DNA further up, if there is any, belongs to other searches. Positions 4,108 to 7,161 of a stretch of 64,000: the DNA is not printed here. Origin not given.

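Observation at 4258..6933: Unusual fusion enzyme: CCR-like enoyl reductase + partial second MDR half + enoyl-CoA hydratase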

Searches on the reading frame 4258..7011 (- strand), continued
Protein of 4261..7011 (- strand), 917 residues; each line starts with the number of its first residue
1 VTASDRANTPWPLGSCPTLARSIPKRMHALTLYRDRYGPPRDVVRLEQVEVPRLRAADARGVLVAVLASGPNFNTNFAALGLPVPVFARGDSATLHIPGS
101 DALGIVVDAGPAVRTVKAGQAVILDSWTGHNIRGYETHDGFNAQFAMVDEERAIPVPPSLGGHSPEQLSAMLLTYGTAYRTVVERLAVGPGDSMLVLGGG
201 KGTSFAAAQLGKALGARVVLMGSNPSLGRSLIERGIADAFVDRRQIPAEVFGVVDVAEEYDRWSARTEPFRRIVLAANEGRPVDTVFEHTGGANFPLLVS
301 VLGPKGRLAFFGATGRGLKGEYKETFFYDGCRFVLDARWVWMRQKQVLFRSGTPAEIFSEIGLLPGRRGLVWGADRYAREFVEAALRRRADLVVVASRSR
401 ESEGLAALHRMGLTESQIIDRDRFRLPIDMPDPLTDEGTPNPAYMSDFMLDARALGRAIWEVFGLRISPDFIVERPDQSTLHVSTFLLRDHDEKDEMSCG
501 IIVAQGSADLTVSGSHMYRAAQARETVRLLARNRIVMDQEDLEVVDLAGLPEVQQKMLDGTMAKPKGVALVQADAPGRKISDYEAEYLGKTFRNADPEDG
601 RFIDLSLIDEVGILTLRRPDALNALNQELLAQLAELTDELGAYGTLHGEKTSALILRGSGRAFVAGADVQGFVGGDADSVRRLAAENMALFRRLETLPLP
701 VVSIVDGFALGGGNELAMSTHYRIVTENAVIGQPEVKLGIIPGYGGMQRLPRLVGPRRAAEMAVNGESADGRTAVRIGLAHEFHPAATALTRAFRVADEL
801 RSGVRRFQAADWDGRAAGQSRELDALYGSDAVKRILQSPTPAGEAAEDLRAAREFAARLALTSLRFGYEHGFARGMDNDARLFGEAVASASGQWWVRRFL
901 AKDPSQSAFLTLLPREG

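Call 15: find_encoding_contigs(protein=P0055, flank=10000, max_places=2)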
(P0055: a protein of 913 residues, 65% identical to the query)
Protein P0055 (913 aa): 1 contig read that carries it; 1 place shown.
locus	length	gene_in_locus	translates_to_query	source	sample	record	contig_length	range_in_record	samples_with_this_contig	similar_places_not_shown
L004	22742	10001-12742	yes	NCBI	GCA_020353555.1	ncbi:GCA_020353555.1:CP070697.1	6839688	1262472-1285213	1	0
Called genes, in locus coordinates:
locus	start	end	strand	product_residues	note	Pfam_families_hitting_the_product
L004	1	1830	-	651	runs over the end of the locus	PF02310:B12-binding (faint), PF04055:Radical_SAM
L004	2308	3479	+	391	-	PF00343:Phosphorylase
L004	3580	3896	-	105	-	PF04290:DctQ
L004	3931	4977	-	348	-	PF03480:DctP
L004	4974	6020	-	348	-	PF02737:3HCDH_N, PF00725:3HCDH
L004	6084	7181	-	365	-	PF02317:Octopine_DH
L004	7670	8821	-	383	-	PF13413:HTH_25, PF11141:DUF2914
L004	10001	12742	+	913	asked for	PF08240:ADH_N (weak), PF00107:ADH_zinc_N, PF00378:ECH_1, PF16113:ECH_2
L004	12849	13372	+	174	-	-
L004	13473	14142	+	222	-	PF01887:SAM_HAT_N, PF20257:SAM_HAT_C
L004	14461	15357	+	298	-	-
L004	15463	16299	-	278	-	PF03372:Exo_endo_phos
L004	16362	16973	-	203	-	PF01928:CYTH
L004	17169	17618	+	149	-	PF00572:Ribosomal_L13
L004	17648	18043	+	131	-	PF00380:Ribosomal_S9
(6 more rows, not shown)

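Call 33: find_encoding_contigs(protein=P0021, flank=10000, max_places=4)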
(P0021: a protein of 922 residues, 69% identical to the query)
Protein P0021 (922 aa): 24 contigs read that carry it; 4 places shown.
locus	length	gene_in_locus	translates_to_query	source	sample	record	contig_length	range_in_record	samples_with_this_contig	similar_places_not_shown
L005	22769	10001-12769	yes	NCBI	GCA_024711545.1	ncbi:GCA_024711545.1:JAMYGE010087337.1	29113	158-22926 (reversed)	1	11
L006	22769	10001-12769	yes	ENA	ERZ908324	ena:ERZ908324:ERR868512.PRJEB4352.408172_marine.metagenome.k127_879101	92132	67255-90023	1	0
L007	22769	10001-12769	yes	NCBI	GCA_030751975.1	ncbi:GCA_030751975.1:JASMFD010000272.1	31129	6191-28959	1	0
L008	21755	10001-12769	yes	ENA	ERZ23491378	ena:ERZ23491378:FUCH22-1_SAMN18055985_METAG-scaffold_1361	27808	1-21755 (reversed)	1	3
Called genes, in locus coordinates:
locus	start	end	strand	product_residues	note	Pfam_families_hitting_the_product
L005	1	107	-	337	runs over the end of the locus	PF01012:ETF, PF00766:ETF_alpha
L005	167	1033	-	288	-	PF01012:ETF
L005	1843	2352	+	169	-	PF01243:PNPOx_N, PF12900:Pyridox_ox_2 (weak)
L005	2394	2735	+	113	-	PF09585:Lin0512_fam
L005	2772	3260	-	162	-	-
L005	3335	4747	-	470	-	PF05977:MFS_3, PF07690:MFS_1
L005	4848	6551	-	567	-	PF19676:DUF6178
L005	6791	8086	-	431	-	-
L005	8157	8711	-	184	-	PF19780:DUF6265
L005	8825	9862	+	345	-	PF00248:Aldo_ket_red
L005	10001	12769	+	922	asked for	PF08240:ADH_N (weak), PF00107:ADH_zinc_N (faint), PF00378:ECH_1, PF16113:ECH_2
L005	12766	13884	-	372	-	PF27541:CitB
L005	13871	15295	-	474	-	PF00890:FAD_binding_2, PF01266:DAO (weak), PF07992:Pyr_redox_2 (weak), PF12831:FAD_oxidored, PF03486:HI0933_like (weak)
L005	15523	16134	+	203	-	PF02622:DUF179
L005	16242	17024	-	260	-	PF00378:ECH_1, PF16113:ECH_2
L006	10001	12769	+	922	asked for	PF08240:ADH_N (weak), PF00107:ADH_zinc_N (faint), PF00378:ECH_1, PF16113:ECH_2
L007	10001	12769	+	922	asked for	PF08240:ADH_N (weak), PF00107:ADH_zinc_N (faint), PF00378:ECH_1, PF16113:ECH_2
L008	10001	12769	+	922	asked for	PF08240:ADH_N (weak), PF00107:ADH_zinc_N (faint), PF00378:ECH_1, PF16113:ECH_2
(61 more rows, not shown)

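Call 35: predict_structure(alignment_id=A1)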
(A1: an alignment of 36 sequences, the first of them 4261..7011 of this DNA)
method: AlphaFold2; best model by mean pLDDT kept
length: 917 residues; sequences in the alignment: 36
mean_pLDDT: 84.5   pTM: 0.82
mean pLDDT of the five models: 84.5, 82.1, 81.6, 76.6, 65.2
residues with pLDDT >= 90: 395; 70-90: 405; 50-70: 90; < 50: 27
segments of 3 or more residues with pLDDT < 50: 1-5, 133-139, 621-623, 709-711
pLDDT, mean of each block of 10 residues (from residue 1): 54 90 90 70 84 86 91 62 50 56 91 91 70 49 84 87 89 80 91 90 88 94 90 94 90 89 93 95 90 80 90 69 87 87 88 95 94 96 96 95 94 95 90 81 86 93 93 91 92 83 93 80 83 85 90 81 86 91 94 88 93 83 64 90 92 87 58 84 83 88 75 71 84 55 76 88 76 86 92 94 83 89 92 92 86 89 93 91 89 82 63 76
secondary structure, 60 per line:
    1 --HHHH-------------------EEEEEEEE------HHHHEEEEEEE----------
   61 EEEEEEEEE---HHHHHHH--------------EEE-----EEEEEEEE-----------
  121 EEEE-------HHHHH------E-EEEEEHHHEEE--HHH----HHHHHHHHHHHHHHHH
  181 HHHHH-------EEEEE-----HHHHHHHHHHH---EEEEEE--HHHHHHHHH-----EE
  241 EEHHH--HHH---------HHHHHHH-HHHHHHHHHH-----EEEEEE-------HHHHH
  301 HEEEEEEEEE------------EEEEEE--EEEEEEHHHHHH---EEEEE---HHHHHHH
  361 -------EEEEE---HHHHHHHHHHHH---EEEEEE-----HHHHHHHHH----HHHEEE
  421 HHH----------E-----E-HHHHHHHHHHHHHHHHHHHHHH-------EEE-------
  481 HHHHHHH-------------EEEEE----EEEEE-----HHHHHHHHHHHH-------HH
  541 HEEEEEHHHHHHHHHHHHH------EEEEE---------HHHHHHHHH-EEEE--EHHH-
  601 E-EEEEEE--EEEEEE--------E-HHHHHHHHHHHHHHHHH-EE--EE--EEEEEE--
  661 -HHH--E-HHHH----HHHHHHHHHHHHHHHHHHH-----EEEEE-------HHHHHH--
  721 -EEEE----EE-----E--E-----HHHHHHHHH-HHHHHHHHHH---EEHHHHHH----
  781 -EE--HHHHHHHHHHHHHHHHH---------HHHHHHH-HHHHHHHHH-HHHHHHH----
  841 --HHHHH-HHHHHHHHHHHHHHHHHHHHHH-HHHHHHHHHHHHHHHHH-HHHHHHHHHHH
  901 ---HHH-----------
elements in order (helices of 4 or more, strands of 3 or more residues): H3-6 E26-33 H40-43 E44-50 E61-69 H73-79 E94-96 E102-109 E121-124 H132-136 E145-149 E153-155 H165-185 E193-197 H203-213 E217-222 H225-233 E239-242 H260-266 H268-277 E283-288 H296-301 E302-310 E323-328 E331-336 H337-342 E346-350 H354-360 E368-372 H376-387 E391-396 H402-410 E418-420 H442-463 E471-473 H481-487 E501-505 E510-514 H520-531 E542-546 H547-559 E566-570 H580-588 E590-593 E603-608 E611-616 H627-643 E653-658 H669-672 H677-695 E701-705 H713-718 E722-725 H746-754 H756-765 H771-776 H786-802 H812-818 H820-828 H830-836 H843-847 H849-870 H872-888 H890-900

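Call 37: search_protein_representatives(protein=window:4261-7011:-)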
Query: 917 residues. Proteins with E-value up to 0.001 (for the whole library): 57587; up to 1e-10: 22064; up to 1e-30: 237. The best 150 are listed.
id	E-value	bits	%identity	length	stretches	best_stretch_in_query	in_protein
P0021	0.0e+00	1399.1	68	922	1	9-914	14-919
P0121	0.0e+00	1225.6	63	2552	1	27-914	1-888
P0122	3.5e-268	908.6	63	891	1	23-698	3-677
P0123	3.5e-265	898.6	61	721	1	197-915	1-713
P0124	1.0e-246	837.5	58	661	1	10-667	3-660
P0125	1.2e-243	827.4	79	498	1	110-598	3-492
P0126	1.2e-177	609.0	69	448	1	5-404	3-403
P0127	2.1e-173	595.0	72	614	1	9-382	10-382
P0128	1.3e-151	522.9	59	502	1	430-845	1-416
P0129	9.8e-146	503.4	52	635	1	318-815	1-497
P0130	6.2e-133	461.0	58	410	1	464-848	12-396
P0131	1.4e-121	423.5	69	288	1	47-321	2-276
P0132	4.9e-120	418.4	62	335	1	473-773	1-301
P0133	3.8e-113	395.6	73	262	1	5-255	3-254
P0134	2.5e-107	376.3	75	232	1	688-916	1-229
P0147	4.4e-60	220.0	33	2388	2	25-902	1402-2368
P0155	1.6e-52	195.0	33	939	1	24-903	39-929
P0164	6.1e-43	163.3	32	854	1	128-902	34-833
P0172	2.4e-39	151.4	34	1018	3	610-903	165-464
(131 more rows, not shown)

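Call 39: fold_search(model_id=the predicted structure, library=pdb)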
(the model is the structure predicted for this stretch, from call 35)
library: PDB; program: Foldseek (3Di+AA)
matches with E <= 10: 1996; with E <= 0.001: 1084
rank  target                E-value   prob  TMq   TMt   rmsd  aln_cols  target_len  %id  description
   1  6eqo_A                3.9e-33  1.00  0.53  0.28   4.6       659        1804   23  Tri-functional propionyl-CoA synthase of Erythrobacter sp. NAP1 with bound NADP+ and phosphomethylphosphonic acid aden (released 2018-10-24)
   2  6eqo_B                8.5e-33  1.00  0.53  0.28   4.6       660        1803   24  Tri-functional propionyl-CoA synthase of Erythrobacter sp. NAP1 with bound NADP+ and phosphomethylphosphonic acid aden (released 2018-10-24)
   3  4y1b                  7.9e-23  1.00  0.36  0.77   6.4       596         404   21  Structure of crotonyl-CoA carboxylase/reductase AntE V350A in complex with NADP (released 2015-09-23)
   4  9kva_A                1.5e-22  1.00  0.36  0.76   7.4       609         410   20  ECR CK PROTEIN (released 2025-12-10)
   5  4gi2_A                4.9e-22  1.00  0.37  0.75   6.4       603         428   19  Crotonyl-CoA Carboxylase/Reductase (released 2013-08-14)
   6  4gi2_B                9.5e-22  1.00  0.37  0.75   6.4       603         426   19  Crotonyl-CoA Carboxylase/Reductase (released 2013-08-14)
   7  4y0k                  1.6e-21  1.00  0.36  0.78   6.2       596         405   21  Structure of crotonyl-CoA carboxylase/reductase AntE in complex with NADP (released 2015-09-23)
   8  3krt_D                1.4e-20  1.00  0.35  0.68   7.2       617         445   18  CRYSTAL STRUCTURE OF putative crotonyl CoA reductase from Streptomyces coelicolor A3(2) (released 2009-12-15)
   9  3hzz_B                2.2e-20  1.00  0.34  0.67   8.1       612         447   18  2.4 Angstrom Crystal Structure of Streptomyces collinus crotonyl CoA carboxylase/reductase (released 2010-07-21)
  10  3krt_A                2.5e-20  1.00  0.35  0.69   7.2       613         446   18  CRYSTAL STRUCTURE OF putative crotonyl CoA reductase from Streptomyces coelicolor A3(2) (released 2009-12-15)
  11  3hzz_A                2.5e-20  1.00  0.35  0.69   8.0       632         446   18  2.4 Angstrom Crystal Structure of Streptomyces collinus crotonyl CoA carboxylase/reductase (released 2010-07-21)
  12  6owe_D                3.7e-20  1.00  0.34  0.66   7.8       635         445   18  Enoyl-CoA carboxylases/reductases in complex with ethylmalonyl CoA (released 2019-06-26)
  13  3krt_C                8.5e-20  1.00  0.35  0.68   7.8       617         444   18  CRYSTAL STRUCTURE OF putative crotonyl CoA reductase from Streptomyces coelicolor A3(2) (released 2009-12-15)
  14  6owe_C                1.5e-19  1.00  0.34  0.66   7.2       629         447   19  Enoyl-CoA carboxylases/reductases in complex with ethylmalonyl CoA (released 2019-06-26)
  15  6na3_D                2.2e-19  1.00  0.34  0.67   8.6       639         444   18  Crystal Structure of Apo-form of ECR (released 2019-12-11)
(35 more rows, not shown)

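Call 40: search_protein_families(library=pfam, proteins=[P0121, P0147, P0155, P0164, P0172], max_evalue=0.0001)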
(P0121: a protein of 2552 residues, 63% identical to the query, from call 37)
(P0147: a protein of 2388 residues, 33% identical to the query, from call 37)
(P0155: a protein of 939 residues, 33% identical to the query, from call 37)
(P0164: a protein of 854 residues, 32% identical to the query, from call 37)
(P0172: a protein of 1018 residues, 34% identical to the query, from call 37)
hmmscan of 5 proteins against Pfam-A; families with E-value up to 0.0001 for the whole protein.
P0121 (2552 aa): 7 families
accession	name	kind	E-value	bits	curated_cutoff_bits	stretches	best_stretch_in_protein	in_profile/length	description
PF00106.31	adh_short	-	3.1e-58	196.9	26.6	2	1986-2190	1-183/195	short chain dehydrogenase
PF13561.12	adh_short_C2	-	1e-44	153.3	27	2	1439-1659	6-208/236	Enoyl-(Acyl carrier protein) reductase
PF00378.25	ECH_1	-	6.1e-40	137.6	27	1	583-777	4-193/251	Enoyl-CoA hydratase/isomerase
PF16113.10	ECH_2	-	1.3e-29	104.2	27.2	1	586-768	2-184/335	Enoyl-CoA hydratase/isomerase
PF08659.16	KR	-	3.6e-15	56.8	22.6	2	1432-1552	3-117/180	KR domain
PF00107.32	ADH_zinc_N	-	1.6e-09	38.2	31.8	1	182-293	7-96/129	Zinc-binding dehydrogenase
PF08240.17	ADH_N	-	1.6e-05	25.5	23.5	1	34-129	3-101/104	Alcohol dehydrogenase GroES-like domain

P0147 (2388 aa): 7 families
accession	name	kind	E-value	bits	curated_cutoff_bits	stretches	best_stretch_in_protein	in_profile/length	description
PF16113.10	ECH_2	-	2.2e-82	277.7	27.2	2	45-331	2-267/335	Enoyl-CoA hydratase/isomerase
PF00378.25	ECH_1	-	8.4e-67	225.6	27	2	42-226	4-185/251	Enoyl-CoA hydratase/isomerase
PF00501.34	AMP-binding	-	1.6e-52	179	29.9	1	537-1106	18-382/384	AMP-binding enzyme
PF13193.12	AMP-binding_C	-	2.8e-13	51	24.5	1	1189-1269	1-76/76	AMP-binding enzyme C-terminal domain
PF00107.32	ADH_zinc_N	-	8.7e-13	48.8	31.8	1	1596-1710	1-92/129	Zinc-binding dehydrogenase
PF16177.11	ACAS_N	-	6.5e-10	39.1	27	1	464-506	13-54/55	Acetyl-coenzyme A synthetase N-terminus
PF13602.12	ADH_zinc_N_2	-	4.3e-05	24.9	27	0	1909-1978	60-133/134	Zinc-binding dehydrogenase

P0155 (939 aa): 4 families
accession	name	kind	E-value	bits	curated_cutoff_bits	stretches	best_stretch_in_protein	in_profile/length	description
PF00378.25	ECH_1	-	4.6e-37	128.1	27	1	640-839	5-192/251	Enoyl-CoA hydratase/isomerase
PF16113.10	ECH_2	-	1.3e-22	81.2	27.2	1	644-781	4-145/335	Enoyl-CoA hydratase/isomerase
PF13602.12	ADH_zinc_N_2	-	4.7e-11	44.2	27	1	484-591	25-130/134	Zinc-binding dehydrogenase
PF00107.32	ADH_zinc_N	-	5.2e-11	43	31.8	1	233-348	1-93/129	Zinc-binding dehydrogenase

P0164 (854 aa): 4 families
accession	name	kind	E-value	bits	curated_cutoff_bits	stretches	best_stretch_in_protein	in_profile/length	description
PF00378.25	ECH_1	-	7.6e-30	104.5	27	1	543-719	19-182/251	Enoyl-CoA hydratase/isomerase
PF16113.10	ECH_2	-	7.8e-21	75.4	27.2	1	544-720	15-181/335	Enoyl-CoA hydratase/isomerase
PF00107.32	ADH_zinc_N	-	3.4e-14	53.4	31.8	1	105-218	1-91/129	Zinc-binding dehydrogenase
PF13602.12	ADH_zinc_N_2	-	6.8e-09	37.2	27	1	408-479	59-134/134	Zinc-binding dehydrogenase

P0172 (1018 aa): 4 families
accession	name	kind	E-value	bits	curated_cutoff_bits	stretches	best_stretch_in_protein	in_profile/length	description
PF00378.25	ECH_1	-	5.3e-36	124.7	27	1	166-362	6-192/251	Enoyl-CoA hydratase/isomerase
PF16113.10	ECH_2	-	2.9e-19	70.2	27.2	1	176-344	12-172/335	Enoyl-CoA hydratase/isomerase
PF13193.12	AMP-binding_C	-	7.9e-15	56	24.5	1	28-97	10-76/76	AMP-binding enzyme C-terminal domain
PF00107.32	ADH_zinc_N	-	2.7e-11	44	31.8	0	860-898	1-39/129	Zinc-binding dehydrogenase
